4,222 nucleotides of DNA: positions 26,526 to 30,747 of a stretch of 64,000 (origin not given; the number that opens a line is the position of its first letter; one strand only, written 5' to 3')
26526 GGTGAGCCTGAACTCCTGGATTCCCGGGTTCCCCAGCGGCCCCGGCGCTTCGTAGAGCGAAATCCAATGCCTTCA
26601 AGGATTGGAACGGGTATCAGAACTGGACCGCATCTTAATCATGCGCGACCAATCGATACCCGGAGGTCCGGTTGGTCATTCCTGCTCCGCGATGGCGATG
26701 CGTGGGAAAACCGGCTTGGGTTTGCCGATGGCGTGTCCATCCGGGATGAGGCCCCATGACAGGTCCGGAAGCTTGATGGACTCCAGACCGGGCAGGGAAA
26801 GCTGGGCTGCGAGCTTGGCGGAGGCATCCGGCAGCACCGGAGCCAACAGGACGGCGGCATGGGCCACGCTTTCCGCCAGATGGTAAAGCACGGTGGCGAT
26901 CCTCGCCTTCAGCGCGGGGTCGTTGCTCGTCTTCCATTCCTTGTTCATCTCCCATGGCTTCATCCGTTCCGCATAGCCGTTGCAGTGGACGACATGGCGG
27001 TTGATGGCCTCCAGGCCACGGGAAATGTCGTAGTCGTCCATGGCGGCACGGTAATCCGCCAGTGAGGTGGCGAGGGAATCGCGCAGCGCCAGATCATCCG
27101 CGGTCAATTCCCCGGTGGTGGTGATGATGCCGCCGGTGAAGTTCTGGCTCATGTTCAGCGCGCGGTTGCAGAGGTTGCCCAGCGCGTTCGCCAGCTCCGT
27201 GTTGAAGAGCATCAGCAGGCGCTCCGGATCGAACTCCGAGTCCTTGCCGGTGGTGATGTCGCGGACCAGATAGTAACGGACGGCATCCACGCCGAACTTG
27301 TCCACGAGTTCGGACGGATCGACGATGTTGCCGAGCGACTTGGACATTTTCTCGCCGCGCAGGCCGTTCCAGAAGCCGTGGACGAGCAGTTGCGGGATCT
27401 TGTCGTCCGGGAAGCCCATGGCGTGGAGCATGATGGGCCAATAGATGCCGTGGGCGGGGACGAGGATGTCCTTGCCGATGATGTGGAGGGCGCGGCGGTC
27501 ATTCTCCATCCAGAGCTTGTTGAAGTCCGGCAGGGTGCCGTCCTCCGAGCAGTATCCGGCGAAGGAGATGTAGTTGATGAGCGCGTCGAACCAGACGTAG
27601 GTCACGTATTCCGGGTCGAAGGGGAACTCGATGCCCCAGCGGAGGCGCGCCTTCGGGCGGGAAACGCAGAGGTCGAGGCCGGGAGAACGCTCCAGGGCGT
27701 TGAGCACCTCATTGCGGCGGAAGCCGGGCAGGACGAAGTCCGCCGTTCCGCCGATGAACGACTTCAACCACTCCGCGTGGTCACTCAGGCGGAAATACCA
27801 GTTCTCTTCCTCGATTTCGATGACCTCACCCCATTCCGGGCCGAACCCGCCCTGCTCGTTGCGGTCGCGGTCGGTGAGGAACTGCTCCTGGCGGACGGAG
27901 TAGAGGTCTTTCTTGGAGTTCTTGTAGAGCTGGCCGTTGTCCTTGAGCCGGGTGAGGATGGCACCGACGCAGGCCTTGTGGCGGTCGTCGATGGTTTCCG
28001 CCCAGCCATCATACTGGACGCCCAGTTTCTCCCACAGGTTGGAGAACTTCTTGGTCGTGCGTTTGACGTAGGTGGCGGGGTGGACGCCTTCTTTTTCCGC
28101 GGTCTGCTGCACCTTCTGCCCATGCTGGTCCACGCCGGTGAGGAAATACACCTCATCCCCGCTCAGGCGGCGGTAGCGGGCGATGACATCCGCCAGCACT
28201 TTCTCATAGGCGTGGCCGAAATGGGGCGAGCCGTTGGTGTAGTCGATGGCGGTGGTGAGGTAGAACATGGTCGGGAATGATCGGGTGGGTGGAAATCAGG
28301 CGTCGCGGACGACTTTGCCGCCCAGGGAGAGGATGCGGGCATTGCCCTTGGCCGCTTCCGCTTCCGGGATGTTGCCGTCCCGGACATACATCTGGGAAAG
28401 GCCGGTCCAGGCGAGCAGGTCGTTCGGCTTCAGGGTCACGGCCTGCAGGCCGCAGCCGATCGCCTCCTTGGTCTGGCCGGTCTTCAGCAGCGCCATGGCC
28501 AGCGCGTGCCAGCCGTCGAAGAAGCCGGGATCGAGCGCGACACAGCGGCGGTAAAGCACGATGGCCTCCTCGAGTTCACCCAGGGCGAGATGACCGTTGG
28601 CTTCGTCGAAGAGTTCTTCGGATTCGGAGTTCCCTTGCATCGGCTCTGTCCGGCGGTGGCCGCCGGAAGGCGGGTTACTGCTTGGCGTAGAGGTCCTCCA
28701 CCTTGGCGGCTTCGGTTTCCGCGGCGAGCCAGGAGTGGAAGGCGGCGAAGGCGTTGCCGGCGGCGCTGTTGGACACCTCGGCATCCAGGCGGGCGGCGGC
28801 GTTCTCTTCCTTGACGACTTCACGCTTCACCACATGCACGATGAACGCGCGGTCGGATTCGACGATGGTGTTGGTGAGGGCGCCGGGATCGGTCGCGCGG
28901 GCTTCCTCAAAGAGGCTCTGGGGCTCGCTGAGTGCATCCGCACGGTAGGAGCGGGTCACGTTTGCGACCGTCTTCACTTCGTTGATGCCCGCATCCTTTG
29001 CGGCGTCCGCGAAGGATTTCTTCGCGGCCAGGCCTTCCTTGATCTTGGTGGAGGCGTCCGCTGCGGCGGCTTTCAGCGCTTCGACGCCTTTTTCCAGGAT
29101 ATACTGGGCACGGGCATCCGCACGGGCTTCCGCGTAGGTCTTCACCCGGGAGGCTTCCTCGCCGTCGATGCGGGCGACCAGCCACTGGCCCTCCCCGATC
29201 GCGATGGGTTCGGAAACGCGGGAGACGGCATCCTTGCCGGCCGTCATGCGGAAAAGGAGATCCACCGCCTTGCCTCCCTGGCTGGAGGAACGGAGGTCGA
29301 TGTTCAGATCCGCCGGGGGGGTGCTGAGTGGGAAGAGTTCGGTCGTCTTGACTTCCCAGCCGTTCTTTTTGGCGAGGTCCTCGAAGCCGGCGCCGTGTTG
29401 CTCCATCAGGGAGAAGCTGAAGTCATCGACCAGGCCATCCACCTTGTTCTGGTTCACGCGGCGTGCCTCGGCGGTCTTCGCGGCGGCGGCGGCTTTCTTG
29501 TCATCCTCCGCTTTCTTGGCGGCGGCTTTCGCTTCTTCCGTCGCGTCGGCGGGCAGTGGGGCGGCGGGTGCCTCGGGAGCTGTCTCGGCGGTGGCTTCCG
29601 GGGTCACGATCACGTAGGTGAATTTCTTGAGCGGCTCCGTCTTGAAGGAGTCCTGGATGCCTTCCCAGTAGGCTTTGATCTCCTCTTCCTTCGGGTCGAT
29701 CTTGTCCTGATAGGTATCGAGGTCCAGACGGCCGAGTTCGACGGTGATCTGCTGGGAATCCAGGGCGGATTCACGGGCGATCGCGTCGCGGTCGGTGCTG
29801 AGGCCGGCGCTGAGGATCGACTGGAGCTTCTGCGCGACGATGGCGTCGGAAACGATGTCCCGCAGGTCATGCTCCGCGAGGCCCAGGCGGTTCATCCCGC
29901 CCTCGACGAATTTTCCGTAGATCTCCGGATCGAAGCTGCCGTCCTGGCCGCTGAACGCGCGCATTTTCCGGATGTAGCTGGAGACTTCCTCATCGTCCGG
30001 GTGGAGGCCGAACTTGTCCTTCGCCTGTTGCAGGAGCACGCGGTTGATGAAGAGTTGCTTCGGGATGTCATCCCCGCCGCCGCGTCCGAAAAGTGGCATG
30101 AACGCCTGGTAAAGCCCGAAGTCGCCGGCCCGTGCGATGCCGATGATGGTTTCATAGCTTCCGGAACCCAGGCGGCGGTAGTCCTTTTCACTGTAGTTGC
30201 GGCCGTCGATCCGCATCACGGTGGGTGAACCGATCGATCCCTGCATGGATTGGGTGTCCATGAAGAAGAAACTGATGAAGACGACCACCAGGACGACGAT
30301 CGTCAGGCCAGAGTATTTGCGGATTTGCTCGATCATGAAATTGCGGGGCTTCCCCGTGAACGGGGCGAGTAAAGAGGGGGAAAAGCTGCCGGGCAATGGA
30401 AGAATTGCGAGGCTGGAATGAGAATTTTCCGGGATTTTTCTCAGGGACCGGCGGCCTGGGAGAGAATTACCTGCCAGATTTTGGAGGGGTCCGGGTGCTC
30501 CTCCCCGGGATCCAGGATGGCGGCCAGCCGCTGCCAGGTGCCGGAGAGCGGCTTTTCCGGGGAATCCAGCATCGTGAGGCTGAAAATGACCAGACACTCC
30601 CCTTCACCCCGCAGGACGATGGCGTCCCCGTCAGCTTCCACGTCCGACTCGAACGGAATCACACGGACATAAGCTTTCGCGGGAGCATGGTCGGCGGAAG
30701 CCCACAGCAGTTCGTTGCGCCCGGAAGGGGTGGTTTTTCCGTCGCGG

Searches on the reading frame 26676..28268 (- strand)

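Call 10: search_protein_families(library=pfam, proteins=[window:26676-28268:-], max_evalue=0.001)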
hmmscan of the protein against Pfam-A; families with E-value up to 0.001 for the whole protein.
window:26676-28268:- (530 aa): 4 families
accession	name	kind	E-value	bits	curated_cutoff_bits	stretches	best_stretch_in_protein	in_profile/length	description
PF09334.17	tRNA-synt_1g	-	1.1e-92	311.2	20.1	2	153-370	179-390/391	tRNA synthetases class I (M)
PF00133.28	tRNA-synt_1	-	9.4e-31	107.4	22.7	2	3-216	26-244/414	tRNA synthetases class I (I, L, M and V)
PF01406.26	tRNA-synt_1e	-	7.5e-15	55.5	27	2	14-127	22-135/301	tRNA synthetases class I (C) catalytic domain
PF19303.5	Anticodon_3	-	1.1e-09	38.8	23.5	1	384-526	3-137/152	Anticodon binding domain of methionyl tRNA ligase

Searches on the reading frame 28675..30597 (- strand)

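Call 10: search_protein_families(library=pfam, proteins=[window:28675-30597:-], max_evalue=0.001)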
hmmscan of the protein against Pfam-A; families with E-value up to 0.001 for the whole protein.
window:28675-30597:- (640 aa): 3 families
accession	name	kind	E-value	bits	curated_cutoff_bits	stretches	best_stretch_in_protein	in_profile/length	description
PF13624.11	SurA_N_3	-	1.7e-16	60.9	27.2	1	88-259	1-162/162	SurA-like N-terminal domain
PF13623.11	SurA_N_2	-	1e-11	45.3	28.5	1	183-230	93-144/145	SurA-like N-terminal domain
PF13145.12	Rotamase_2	-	3.2e-06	28.4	27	0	302-492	1-120/121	PPIC-type PPIASE domain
